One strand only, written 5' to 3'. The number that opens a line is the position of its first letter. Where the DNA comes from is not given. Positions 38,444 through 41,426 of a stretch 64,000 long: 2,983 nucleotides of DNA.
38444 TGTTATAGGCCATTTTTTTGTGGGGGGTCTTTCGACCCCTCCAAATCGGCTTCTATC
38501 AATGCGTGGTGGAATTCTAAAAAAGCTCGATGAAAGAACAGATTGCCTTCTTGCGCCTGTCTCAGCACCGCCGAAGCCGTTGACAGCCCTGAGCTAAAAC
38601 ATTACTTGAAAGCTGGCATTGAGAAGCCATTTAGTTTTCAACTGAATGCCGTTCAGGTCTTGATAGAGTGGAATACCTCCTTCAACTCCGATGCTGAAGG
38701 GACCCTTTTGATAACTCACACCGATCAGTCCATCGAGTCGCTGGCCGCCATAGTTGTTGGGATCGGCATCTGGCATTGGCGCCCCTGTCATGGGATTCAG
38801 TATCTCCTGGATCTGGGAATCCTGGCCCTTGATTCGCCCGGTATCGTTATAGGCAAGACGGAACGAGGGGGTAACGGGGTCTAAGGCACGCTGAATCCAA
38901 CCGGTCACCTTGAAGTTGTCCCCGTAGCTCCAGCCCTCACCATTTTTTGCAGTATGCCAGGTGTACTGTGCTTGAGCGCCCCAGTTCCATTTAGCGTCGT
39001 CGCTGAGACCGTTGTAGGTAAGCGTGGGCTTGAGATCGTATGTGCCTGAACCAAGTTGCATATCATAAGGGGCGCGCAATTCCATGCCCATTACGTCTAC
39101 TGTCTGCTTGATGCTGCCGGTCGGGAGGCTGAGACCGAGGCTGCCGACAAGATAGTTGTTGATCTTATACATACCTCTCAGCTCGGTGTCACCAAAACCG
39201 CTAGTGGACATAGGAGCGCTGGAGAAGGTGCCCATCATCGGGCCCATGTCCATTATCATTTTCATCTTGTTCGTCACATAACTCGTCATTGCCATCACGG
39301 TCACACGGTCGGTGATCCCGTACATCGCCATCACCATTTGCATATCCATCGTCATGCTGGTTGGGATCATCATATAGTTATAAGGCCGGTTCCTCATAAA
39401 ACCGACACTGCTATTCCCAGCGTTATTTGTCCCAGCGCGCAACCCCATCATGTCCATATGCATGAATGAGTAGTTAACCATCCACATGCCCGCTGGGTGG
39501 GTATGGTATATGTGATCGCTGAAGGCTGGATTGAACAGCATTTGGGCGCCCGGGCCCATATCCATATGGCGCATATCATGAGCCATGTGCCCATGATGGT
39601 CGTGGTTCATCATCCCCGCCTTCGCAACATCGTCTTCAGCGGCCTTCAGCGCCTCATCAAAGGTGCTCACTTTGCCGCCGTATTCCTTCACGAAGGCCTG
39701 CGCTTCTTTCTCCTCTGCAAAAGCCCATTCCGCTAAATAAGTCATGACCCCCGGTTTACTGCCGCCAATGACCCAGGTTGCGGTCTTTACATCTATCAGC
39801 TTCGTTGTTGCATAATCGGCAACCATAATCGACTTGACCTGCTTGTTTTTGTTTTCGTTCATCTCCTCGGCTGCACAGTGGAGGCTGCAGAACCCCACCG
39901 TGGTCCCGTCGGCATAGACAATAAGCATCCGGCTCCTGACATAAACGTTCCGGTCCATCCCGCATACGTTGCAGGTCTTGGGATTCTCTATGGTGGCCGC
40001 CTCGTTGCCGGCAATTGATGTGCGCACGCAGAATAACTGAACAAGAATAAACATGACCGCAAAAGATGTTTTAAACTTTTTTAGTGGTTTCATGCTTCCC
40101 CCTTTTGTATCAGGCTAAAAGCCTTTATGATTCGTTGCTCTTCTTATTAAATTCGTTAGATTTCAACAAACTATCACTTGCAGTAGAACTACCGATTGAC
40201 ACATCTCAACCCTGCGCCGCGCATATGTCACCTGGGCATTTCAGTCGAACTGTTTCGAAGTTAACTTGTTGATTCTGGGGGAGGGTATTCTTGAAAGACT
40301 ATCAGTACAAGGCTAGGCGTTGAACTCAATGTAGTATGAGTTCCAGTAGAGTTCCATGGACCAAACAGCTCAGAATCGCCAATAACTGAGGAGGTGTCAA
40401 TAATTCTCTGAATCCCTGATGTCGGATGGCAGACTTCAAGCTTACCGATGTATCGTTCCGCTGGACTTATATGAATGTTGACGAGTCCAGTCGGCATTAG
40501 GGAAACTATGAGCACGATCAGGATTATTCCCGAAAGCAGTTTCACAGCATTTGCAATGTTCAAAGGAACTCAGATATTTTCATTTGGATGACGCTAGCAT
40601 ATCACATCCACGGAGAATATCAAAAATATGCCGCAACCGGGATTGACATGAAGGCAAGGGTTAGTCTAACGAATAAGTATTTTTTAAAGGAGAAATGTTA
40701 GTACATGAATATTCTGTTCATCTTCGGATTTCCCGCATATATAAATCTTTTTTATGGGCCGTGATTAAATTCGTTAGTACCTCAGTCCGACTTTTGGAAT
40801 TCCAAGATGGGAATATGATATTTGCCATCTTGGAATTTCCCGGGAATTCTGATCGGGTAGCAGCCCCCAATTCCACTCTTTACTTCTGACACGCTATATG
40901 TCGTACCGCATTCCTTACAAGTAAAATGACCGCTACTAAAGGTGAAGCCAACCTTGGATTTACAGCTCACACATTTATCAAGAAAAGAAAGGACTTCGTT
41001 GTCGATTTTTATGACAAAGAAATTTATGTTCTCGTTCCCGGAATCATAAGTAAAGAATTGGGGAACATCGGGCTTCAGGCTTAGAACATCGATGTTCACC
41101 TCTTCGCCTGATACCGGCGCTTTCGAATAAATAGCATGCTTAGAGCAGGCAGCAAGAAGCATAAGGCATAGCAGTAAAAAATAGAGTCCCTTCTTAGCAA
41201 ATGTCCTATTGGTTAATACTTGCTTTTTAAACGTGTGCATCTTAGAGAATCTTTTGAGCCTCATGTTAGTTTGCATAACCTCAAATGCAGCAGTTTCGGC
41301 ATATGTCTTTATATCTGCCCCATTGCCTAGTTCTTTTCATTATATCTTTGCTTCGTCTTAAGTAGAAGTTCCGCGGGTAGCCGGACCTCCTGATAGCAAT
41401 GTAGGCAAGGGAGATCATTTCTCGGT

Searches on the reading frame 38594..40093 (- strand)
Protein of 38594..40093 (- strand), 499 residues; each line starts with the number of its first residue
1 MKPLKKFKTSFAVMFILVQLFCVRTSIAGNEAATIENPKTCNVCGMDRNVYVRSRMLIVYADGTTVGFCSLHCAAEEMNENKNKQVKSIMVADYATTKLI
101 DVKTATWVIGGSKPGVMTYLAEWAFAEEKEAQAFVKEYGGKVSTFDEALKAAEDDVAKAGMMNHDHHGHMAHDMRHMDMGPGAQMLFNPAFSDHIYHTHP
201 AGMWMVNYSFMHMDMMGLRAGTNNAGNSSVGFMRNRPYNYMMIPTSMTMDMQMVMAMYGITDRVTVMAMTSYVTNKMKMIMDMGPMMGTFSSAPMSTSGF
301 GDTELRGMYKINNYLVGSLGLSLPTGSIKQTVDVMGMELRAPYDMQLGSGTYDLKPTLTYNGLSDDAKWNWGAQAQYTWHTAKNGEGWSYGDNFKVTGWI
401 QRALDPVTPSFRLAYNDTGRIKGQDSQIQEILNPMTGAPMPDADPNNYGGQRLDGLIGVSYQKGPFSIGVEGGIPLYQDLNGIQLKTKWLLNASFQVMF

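Call 59: search_protein_families(library=ncbifam, max_evalue=0.00001, proteins=[window:38594-40093:-])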
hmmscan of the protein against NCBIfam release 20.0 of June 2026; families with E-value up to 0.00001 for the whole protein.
window:38594-40093:- (499 aa): 0 families

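Call 85: search_protein_families(library=pfam, max_evalue=0.00001, proteins=[window:38594-40093:-])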
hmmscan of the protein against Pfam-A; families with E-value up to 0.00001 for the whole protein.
window:38594-40093:- (499 aa): 1 family
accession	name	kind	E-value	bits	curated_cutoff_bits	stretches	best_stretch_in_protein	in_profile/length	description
PF05573.18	NosL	-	3e-18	66.9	24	1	34-147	3-125/131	NosL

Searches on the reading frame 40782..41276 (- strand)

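Call 11: search_protein_families(library=ncbifam, proteins=[window:40782-41276:-])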
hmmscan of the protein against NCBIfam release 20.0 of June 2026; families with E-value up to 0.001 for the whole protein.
window:40782-41276:- (164 aa): 0 families

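Call 85: search_protein_families(library=pfam, max_evalue=0.00001, proteins=[window:40782-41276:-])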
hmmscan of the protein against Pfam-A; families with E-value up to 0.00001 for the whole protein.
window:40782-41276:- (164 aa): 1 family
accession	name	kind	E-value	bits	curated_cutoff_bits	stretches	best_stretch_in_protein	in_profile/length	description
PF10080.14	FtrD-like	-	5.1e-13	49.5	26.3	1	73-156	7-90/101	Membrane iron-sulfur containing protein FtrD-like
